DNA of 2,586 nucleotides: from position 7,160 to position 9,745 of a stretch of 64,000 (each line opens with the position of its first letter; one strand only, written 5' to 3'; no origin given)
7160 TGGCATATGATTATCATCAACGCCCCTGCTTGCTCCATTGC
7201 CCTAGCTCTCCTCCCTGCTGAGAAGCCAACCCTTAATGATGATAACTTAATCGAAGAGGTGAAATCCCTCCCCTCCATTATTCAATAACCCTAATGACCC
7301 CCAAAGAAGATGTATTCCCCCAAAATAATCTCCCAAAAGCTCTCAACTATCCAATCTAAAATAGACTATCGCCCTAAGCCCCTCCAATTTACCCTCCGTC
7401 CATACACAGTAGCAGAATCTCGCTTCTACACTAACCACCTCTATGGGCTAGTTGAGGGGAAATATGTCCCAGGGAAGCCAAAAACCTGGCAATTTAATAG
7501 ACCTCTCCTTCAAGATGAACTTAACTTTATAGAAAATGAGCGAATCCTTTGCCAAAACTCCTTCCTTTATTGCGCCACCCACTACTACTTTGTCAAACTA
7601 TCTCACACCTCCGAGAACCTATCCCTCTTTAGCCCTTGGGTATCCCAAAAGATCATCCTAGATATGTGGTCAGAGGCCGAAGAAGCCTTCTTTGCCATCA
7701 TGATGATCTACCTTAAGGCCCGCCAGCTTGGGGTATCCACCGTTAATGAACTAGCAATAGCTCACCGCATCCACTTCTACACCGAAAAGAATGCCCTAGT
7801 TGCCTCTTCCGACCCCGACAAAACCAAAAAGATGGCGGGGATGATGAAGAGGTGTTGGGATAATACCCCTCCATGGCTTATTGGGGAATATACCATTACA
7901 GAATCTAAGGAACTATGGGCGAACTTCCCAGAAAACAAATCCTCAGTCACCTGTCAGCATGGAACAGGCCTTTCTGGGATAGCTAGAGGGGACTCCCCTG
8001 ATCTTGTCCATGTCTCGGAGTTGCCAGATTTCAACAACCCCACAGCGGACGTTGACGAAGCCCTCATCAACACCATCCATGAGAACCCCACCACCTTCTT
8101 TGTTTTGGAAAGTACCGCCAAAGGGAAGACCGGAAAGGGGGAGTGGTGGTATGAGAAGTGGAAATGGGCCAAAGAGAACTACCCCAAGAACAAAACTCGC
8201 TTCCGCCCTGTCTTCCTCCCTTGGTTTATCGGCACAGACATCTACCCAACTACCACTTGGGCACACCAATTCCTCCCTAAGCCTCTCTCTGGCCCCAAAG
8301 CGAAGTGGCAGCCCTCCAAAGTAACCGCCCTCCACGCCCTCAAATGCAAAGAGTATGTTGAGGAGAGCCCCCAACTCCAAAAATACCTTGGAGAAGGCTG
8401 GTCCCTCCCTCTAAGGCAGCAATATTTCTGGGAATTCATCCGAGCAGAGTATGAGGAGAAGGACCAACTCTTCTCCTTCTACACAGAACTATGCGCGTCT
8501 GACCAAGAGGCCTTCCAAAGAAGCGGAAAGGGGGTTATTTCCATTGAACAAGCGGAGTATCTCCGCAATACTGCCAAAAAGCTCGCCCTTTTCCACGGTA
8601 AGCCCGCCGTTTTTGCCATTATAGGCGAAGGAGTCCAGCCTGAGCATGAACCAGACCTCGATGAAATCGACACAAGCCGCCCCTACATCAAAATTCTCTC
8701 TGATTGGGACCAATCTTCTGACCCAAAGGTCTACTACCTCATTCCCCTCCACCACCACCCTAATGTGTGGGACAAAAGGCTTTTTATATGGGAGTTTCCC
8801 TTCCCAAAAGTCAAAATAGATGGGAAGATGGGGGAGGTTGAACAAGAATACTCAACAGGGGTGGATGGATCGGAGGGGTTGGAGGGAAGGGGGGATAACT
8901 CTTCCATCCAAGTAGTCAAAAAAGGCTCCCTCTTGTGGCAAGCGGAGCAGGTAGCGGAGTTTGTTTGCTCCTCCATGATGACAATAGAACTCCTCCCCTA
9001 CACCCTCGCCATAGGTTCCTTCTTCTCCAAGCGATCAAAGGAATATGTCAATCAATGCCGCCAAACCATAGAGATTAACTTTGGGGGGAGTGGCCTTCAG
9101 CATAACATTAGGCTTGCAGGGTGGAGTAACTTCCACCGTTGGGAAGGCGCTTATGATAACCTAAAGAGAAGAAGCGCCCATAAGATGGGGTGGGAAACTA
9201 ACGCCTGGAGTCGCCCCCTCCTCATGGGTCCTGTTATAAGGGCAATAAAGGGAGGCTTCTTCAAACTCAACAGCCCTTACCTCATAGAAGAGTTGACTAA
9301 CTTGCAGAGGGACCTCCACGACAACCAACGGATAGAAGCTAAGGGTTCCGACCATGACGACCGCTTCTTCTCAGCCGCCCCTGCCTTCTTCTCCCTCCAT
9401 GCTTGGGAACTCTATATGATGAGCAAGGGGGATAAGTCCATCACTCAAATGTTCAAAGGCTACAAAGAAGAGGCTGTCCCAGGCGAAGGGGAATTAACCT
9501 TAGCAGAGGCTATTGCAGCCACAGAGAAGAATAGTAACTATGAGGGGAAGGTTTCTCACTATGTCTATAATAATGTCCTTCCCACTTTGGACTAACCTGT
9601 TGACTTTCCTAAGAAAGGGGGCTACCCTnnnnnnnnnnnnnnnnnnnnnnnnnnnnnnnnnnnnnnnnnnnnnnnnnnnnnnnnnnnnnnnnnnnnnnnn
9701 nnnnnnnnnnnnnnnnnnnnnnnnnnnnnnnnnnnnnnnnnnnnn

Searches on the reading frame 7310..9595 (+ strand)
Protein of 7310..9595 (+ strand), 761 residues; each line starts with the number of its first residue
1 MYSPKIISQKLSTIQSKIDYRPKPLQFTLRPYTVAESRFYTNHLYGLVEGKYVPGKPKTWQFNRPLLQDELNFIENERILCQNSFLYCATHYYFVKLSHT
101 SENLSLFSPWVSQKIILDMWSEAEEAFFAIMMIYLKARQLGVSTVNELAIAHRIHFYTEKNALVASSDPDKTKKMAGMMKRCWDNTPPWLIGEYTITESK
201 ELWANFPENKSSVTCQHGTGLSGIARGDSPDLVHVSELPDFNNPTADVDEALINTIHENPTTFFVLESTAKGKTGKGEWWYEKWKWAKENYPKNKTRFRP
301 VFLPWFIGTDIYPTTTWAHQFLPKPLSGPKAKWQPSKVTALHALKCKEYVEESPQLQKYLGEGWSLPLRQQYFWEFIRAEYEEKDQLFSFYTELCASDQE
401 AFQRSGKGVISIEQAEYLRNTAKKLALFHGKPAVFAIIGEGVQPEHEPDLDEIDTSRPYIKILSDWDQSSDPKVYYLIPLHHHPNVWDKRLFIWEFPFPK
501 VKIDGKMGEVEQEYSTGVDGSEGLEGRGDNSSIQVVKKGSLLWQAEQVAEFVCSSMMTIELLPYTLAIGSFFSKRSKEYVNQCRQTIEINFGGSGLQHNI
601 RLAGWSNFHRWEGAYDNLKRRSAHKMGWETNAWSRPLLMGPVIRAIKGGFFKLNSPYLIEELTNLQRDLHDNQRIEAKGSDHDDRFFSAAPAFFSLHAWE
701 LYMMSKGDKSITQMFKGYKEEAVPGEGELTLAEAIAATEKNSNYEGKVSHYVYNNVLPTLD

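Call 34: search_protein_families(library=phrogs, proteins=[window:7310-9595:+], max_evalue=0.001)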
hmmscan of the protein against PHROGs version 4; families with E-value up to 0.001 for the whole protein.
window:7310-9595:+ (761 aa): 1 family
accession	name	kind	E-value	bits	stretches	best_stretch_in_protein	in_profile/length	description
phrog_5989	-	head and packaging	1.4e-05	25.4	1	77-239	113-261/347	terminase large subunit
